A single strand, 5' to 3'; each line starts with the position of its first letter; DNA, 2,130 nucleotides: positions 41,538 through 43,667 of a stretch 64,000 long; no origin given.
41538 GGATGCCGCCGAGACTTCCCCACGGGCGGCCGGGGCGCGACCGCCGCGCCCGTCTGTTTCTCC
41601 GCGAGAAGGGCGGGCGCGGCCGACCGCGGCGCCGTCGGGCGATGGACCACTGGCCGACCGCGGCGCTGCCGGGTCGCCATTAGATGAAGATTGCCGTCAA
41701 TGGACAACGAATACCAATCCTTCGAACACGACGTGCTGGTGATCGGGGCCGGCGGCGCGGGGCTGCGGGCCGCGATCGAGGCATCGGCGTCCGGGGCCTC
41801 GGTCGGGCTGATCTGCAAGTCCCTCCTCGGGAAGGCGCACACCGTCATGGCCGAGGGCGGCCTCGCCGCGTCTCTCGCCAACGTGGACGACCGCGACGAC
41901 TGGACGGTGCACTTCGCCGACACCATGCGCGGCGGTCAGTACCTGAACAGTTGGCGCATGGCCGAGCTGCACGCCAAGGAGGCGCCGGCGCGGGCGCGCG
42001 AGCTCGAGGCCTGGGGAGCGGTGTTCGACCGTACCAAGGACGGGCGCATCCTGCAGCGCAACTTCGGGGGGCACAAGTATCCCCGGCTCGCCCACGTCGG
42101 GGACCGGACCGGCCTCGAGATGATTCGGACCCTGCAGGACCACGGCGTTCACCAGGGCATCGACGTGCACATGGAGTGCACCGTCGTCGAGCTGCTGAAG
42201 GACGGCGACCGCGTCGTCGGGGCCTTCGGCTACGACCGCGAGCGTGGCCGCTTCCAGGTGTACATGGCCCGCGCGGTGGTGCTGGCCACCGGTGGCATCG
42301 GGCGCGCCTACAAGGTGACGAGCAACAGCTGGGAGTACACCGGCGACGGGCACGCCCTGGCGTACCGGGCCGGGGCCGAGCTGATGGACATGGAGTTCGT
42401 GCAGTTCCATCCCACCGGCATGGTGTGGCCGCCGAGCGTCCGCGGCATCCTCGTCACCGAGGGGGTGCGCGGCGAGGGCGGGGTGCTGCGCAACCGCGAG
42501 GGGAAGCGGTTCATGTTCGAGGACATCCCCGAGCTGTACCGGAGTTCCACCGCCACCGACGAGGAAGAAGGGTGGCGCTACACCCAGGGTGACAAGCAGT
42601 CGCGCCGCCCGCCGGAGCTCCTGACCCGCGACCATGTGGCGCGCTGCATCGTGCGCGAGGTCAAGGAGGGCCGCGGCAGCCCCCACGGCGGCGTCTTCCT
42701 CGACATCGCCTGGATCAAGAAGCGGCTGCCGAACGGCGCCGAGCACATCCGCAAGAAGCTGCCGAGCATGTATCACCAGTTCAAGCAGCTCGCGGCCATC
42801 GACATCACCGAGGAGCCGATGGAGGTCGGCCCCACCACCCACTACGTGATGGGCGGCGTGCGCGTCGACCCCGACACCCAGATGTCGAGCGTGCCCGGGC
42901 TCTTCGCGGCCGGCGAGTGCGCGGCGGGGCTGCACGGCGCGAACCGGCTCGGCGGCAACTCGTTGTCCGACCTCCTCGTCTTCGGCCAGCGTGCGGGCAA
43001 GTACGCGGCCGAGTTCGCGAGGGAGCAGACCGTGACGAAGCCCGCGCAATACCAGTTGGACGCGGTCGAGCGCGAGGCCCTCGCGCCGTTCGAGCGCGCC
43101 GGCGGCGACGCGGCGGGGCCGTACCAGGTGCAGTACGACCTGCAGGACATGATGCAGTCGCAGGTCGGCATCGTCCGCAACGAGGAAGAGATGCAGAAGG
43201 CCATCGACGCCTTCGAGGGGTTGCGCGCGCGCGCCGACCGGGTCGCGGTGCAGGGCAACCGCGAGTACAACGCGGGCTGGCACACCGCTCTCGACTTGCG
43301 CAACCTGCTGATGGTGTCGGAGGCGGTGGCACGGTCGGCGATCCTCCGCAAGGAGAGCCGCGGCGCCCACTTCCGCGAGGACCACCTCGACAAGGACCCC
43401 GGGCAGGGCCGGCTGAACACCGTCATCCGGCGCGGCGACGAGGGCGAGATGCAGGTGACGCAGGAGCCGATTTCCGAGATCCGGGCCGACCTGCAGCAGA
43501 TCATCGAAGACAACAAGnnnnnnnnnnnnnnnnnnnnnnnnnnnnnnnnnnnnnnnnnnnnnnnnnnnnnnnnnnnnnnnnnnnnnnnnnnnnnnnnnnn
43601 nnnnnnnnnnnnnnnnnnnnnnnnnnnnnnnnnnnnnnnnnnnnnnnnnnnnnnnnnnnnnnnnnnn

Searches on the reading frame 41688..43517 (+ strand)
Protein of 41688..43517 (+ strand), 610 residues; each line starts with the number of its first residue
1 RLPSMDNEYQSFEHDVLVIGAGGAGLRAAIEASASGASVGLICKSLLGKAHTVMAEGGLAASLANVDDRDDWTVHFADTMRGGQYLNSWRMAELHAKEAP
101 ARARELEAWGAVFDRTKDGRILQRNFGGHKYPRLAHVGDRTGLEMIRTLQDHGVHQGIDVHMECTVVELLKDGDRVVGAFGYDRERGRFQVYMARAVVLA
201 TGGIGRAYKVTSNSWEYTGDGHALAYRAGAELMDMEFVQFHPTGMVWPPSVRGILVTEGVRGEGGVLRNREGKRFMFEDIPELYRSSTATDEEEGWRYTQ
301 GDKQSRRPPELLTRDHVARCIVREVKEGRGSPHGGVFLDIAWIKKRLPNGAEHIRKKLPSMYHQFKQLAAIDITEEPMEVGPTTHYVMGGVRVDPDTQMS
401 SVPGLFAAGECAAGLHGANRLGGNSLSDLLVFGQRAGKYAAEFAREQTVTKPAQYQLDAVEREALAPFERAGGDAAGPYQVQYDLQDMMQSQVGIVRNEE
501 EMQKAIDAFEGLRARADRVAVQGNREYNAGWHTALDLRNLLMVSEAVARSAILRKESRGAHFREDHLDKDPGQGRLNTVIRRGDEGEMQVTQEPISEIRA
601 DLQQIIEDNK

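Call 77: search_protein_families(library=pfam, proteins=[window:41688-43517:+], max_evalue=0.0001)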
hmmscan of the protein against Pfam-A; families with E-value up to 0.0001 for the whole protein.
window:41688-43517:+ (610 aa): 5 families
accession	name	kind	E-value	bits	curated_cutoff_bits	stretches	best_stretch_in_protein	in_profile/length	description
PF00890.30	FAD_binding_2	-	1.4e-92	311.5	20.4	1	15-426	1-414/414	FAD binding domain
PF02910.25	Succ_DH_flav_C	-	1.2e-25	90.4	20.8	1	484-595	3-116/130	Fumarate reductase flavoprotein C-term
PF07992.20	Pyr_redox_2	-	4.6e-10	39.8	26.1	0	14-42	1-29/291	Pyridine nucleotide-disulphide oxidoreductase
PF03486.20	HI0933_like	-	1.4e-09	38.3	50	0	143-438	109-243/244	HI0933-like protein Rossmann domain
PF01266.30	DAO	-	1e-06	29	27.9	1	15-203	1-204/353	FAD dependent oxidoreductase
